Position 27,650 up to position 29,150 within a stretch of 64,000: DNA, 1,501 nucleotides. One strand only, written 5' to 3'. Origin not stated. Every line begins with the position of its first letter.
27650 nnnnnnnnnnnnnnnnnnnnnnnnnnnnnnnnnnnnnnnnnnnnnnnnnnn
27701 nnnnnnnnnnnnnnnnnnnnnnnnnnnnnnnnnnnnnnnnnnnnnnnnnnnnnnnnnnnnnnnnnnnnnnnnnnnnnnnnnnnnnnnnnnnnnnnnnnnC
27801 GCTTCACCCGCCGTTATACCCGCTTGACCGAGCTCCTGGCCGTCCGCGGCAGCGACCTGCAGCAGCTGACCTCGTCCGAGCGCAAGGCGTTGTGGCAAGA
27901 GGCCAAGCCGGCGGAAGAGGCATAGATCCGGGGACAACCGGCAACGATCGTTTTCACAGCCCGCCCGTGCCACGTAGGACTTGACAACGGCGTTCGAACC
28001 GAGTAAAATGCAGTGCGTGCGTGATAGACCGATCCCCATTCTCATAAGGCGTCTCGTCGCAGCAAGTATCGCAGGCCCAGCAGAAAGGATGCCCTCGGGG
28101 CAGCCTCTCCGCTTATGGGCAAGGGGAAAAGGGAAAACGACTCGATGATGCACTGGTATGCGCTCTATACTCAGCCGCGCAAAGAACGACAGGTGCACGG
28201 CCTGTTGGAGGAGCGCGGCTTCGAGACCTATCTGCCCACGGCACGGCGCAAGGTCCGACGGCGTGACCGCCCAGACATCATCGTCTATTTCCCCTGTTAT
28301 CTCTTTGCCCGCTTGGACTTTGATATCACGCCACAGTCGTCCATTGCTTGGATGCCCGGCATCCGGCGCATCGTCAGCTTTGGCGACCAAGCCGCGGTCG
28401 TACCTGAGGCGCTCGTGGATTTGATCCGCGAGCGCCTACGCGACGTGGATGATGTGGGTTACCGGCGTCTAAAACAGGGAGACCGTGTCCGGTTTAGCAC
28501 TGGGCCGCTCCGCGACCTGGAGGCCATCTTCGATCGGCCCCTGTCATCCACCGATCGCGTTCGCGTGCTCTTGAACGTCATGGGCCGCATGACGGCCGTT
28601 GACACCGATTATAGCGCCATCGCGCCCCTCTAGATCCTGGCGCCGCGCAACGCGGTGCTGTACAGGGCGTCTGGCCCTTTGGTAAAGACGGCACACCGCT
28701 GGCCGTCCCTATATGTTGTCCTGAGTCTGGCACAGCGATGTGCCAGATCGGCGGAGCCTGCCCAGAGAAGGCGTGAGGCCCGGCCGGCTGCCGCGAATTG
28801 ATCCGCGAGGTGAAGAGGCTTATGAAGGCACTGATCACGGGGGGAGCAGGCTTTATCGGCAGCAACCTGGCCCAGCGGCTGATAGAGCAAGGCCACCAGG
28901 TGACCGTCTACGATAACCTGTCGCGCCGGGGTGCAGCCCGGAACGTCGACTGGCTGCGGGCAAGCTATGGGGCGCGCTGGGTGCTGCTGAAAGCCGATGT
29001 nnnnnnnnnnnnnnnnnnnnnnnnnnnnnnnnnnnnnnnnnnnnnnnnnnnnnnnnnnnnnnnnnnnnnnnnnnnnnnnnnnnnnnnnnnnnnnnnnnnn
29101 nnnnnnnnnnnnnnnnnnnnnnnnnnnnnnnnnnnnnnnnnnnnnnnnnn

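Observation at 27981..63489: A 35-kb, 26-gene single-strand glycan operon that encodes its own specialised NusG paralog as first gene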

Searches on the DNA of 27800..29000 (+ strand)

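Call 32: search_rna_families(source=window, start=27800, end=29000, threshold=evalue, max_evalue=10, show_alignments=3)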
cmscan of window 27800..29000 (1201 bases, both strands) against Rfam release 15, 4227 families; matches with E-value up to 10: 5.
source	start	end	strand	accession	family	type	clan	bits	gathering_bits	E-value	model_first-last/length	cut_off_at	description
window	28407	28437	+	RF02865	ncS01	Gene; sRNA;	-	20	58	0.81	76-106/110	no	Burkholderia sRNA 1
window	28075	28120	-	RF03941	mir-3158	Gene; miRNA;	-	16.6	97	8.3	1-81/81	no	mir-3158 microRNA precursor family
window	28613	28671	+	RF01781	ASdes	Gene; sRNA;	-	15.9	40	2.1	1-68/68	no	ASdes TB sRNA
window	28553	28681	-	RF02571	Mcr7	Gene; sRNA;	-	15.3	380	0.36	1-351/351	no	mcr7 sRNA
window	28407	28473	-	RF01670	P17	Gene; sRNA;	-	10.2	45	8.3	1-282/282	no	Pseudomonas sRNA P17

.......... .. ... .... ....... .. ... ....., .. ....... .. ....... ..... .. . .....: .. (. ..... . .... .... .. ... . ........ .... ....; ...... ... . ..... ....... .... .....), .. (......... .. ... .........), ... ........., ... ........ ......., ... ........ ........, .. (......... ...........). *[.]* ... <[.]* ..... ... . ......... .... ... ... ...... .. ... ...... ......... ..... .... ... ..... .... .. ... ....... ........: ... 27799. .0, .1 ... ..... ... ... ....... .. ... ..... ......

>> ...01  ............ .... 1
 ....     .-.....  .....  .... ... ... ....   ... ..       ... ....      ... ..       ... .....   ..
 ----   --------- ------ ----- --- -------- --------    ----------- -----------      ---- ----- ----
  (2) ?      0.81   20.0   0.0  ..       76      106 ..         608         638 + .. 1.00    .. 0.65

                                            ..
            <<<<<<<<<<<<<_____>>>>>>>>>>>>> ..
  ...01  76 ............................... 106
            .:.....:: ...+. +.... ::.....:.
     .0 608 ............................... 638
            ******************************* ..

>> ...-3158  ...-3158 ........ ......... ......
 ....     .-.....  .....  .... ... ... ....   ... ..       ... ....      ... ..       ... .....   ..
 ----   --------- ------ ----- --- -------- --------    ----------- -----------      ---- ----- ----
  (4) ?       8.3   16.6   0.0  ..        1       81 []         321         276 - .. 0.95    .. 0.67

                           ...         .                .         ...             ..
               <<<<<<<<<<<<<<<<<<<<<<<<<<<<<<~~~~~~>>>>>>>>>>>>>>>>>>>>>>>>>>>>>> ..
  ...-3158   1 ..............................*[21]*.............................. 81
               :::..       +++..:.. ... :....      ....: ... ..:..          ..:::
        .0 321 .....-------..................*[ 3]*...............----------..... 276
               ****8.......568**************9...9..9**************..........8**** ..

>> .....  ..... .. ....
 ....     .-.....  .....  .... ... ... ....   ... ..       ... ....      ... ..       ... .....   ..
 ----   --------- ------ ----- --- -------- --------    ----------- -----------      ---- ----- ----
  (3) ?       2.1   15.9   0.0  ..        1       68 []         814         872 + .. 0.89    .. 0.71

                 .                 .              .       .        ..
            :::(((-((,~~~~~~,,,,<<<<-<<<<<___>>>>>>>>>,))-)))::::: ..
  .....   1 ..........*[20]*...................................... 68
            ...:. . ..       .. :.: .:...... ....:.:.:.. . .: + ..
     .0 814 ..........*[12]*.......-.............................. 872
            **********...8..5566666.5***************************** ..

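Call 41: build_rna_model(alignment_id=A4, structure=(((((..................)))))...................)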
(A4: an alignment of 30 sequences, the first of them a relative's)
Model R1 built from alignment A4 (30 sequences, 47 columns); structure: as given.
model positions 43; base pairs 5; branch points 0; effective number of sequences 30; information 1.051 bits per position. Calibrated on 0.2 Mb of random sequence (short: E-values are rough).
structure used (alignment columns):
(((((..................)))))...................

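Call 43: search_with_rna_model(model_id=R1, sources=[window, L001, L002, L003, L004, L005, L006, L007, L008, L009, L010, L011, L012, L013, L014, L015, L016, L017, L018, L019, L020, L021, L022, L023, L024, L025, L026, L027, L028, L029, L030, L031, L032, L033, L034, L035, L036, L037, L038, L039, L040, L041, L042, L043, L044, L045, L046, L047, L048, L049, L050, L051, L052, L053, L054, L055, L056, L057, L058, L059, L060, L061, L062, L063, L064, L065, L066, L067, L068, L069, L070, L071, L072, L073, L074, L075, L076, L077, L078, L079, L080, L081, L082, L083, L084, L085, L086, L087], max_evalue=1, make_alignment=true)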
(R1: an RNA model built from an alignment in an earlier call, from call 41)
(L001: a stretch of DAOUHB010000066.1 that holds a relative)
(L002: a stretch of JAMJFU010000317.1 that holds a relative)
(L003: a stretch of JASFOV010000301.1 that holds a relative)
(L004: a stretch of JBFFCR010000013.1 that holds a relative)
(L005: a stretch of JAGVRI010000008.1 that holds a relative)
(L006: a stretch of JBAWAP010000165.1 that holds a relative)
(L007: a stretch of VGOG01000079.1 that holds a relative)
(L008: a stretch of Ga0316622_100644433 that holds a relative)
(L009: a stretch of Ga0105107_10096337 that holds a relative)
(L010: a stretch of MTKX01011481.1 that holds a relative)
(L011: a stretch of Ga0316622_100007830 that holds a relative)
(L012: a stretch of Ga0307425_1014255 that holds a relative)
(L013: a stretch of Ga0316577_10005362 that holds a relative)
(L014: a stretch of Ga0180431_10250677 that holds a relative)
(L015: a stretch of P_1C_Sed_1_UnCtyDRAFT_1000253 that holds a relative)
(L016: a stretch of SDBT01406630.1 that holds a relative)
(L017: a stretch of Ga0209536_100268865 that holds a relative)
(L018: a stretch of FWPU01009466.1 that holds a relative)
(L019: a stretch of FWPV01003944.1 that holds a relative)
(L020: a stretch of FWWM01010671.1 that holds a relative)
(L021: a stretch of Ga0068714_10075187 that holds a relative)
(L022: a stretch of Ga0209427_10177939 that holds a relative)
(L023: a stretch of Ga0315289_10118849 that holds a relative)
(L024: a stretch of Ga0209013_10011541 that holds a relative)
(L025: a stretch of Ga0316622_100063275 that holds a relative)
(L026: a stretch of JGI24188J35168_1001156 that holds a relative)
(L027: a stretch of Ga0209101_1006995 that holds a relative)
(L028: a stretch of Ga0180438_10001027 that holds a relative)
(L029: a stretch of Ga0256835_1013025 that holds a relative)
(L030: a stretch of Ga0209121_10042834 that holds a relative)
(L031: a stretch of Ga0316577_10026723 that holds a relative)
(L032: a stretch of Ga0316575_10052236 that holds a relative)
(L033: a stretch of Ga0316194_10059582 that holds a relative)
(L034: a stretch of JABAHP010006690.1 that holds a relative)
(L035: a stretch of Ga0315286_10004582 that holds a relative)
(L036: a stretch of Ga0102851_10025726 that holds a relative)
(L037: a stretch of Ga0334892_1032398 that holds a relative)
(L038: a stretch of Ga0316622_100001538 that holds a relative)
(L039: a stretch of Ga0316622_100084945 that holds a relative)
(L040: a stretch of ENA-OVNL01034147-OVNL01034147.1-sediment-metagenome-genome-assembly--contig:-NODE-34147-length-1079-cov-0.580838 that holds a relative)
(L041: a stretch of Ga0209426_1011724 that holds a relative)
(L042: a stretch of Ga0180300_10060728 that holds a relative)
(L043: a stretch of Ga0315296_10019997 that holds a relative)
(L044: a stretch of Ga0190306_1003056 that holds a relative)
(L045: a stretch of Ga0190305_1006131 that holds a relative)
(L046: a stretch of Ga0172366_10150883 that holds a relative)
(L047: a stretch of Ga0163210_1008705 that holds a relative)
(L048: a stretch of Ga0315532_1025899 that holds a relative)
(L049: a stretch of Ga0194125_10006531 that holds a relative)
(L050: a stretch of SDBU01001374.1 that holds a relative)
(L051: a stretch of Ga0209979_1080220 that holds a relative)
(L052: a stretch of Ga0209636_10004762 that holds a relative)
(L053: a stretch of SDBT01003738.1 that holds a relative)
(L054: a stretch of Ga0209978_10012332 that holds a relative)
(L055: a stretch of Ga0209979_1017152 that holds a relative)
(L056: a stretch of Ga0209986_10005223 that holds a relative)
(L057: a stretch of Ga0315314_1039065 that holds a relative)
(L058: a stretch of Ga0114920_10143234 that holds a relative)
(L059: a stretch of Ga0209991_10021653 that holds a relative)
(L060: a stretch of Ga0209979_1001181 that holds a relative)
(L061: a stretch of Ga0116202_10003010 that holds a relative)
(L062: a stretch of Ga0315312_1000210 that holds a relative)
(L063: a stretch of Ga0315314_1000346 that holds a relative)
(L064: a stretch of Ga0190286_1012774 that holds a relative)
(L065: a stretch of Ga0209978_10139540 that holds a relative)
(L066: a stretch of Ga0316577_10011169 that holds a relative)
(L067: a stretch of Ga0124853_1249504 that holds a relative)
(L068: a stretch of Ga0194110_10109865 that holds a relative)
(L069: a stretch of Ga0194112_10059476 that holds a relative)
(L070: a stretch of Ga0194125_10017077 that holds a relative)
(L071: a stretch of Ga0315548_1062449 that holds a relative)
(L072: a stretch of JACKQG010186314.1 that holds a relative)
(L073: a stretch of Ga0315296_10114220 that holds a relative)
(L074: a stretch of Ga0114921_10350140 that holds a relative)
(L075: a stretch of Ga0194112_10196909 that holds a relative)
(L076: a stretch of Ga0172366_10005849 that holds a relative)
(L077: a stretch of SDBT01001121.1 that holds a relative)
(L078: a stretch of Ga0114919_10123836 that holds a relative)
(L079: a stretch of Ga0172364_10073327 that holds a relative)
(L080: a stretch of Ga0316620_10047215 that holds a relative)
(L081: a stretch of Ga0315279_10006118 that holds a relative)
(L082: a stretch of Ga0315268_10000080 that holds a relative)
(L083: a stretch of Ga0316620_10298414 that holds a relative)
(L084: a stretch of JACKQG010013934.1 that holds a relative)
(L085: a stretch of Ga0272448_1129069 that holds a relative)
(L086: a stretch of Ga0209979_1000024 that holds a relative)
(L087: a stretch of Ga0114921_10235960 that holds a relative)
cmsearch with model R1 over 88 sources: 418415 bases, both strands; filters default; matches with E-value up to 1: 81.
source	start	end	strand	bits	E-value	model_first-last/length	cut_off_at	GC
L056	2034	2080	+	50.7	4.6e-13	1-43/43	no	0.68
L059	2226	2272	+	50.7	4.6e-13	1-43/43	no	0.68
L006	6570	6613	+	50.6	5e-13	1-43/43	no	0.73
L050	3555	3598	+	49.7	9e-13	1-43/43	no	0.77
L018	3754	3796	+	49.5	1e-12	1-43/43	no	0.58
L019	3754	3796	+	49.5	1e-12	1-43/43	no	0.58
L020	3754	3796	+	49.5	1e-12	1-43/43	no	0.58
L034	605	644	+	49.2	1.3e-12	1-43/43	no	0.7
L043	1903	1946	+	49.2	1.3e-12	1-43/43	no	0.75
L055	572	618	+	49.2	1.3e-12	1-43/43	no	0.66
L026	3567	3606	+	49.1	1.4e-12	1-43/43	no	0.68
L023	1818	1857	+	48.6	2e-12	1-43/43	no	0.73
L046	936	979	+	48.2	2.6e-12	1-43/43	no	0.73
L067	626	665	+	48.1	2.8e-12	1-43/43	no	0.62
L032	1072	1111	+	47.9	3.3e-12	1-43/43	no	0.7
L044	3093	3139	+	47.6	4.2e-12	1-43/43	no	0.72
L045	2064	2110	+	47.6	4.2e-12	1-43/43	no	0.72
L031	722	761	+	47.5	4.2e-12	1-43/43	no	0.7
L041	1195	1238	+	47.2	5.6e-12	1-43/43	no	0.68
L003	2677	2716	+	46.8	7.3e-12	1-43/43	no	0.7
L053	794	837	+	46.5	8.8e-12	1-43/43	no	0.75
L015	3526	3565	+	46.4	9.7e-12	1-43/43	no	0.7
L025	2814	2853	+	44.8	3e-11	1-43/43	no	0.7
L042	1023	1066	+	44.8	3e-11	1-43/43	no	0.7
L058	1369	1415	+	44.8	3e-11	1-43/43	no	0.64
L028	3604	3643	+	43.9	5.7e-11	1-43/43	no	0.73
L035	3522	3561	+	43.4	8e-11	1-43/43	no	0.73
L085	1157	1200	+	43.3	8.6e-11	1-43/43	no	0.68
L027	2406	2445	+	42.9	1.1e-10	1-43/43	no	0.6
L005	6567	6606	+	42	2.2e-10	1-43/43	no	0.62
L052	3547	3591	+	40.7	5.4e-10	1-43/43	no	0.69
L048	1894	1937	+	40.3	7.1e-10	1-43/43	no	0.7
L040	967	1006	+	39.6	1.1e-09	1-43/43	no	0.7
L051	971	1017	+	39.6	1.1e-09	1-43/43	no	0.64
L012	2615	2652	+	39.4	1.4e-09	1-43/43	no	0.74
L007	6569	6611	+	39.1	1.6e-09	1-43/43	no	0.74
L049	3569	3611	+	39.1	1.6e-09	1-43/43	no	0.74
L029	1042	1079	+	38.8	2.1e-09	1-43/43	no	0.55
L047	2860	2902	+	37.6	4.7e-09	1-43/43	no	0.72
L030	2035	2072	+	36.8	8.7e-09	1-43/43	no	0.58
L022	1756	1795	+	36.3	1.2e-08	1-43/43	no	0.62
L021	1640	1697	+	36.2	1.3e-08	1-43/43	no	0.79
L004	1198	1236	+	35.2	2.6e-08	1-43/43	no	0.62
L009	1793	1831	+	35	3e-08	1-43/43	no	0.67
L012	2656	2694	+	34.8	3.4e-08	1-43/43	no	0.67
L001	6584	6622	+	34.8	3.5e-08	1-43/43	no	0.67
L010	3584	3622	+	34.8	3.5e-08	1-43/43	no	0.67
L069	2476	2516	+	34.2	5.2e-08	1-43/43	no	0.68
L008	1134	1177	+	29.1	2e-06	1-43/43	no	0.73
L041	276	315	+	26.7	1.1e-05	1-43/43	no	0.73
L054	1939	1984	+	25.9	1.9e-05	1-43/43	no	0.72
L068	1133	1173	+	25.7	2.2e-05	1-43/43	no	0.59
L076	3556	3601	+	25.2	3.1e-05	1-43/43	no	0.65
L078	1694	1739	+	25.2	3.1e-05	1-43/43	no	0.7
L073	1332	1355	+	24.9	3.9e-05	1-43/43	no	0.67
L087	877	898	+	24.8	4e-05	1-43/43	no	0.77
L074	946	969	+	24.8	4.1e-05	1-43/43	no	0.71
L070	3605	3650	+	24.1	6.8e-05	1-43/43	no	0.63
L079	1983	2029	+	23.7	9.1e-05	1-43/43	no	0.6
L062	3550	3577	+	22.1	0.00028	1-43/43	no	0.68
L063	3550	3577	+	22.1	0.00028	1-43/43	no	0.68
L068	1997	2034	+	22.1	0.00028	1-43/43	no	0.74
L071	1537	1582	+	21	0.00061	1-43/43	no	0.63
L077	3529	3574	+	20.3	0.001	1-43/43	no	0.67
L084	3526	3570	+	20.1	0.0011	1-43/43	no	0.69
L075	1228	1271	+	20.1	0.0012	1-43/43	no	0.73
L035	200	257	+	18.4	0.0038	1-43/43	no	0.67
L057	1528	1551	+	17.1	0.0096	1-43/43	no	0.67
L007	6649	6663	+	16.3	0.016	1-43/43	no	0.8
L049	3649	3663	+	16.3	0.016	1-43/43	no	0.8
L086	3554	3577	+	16.1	0.02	1-43/43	no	0.67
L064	1033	1075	+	15.6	0.028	1-43/43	no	0.77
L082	4105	4123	+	15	0.042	1-43/43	no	0.79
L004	2574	2603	+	12.2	0.31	1-43/43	no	0.67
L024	2544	2589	+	11.8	0.41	1-35/43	no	0.63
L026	3565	3587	-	11.7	0.43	1-26/43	no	0.52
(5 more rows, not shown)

Alignment A5: 81 matches aligned to the model, 76 columns, each read 5' to 3' on its own strand. Consensus structure (alignment columns), stored with it:
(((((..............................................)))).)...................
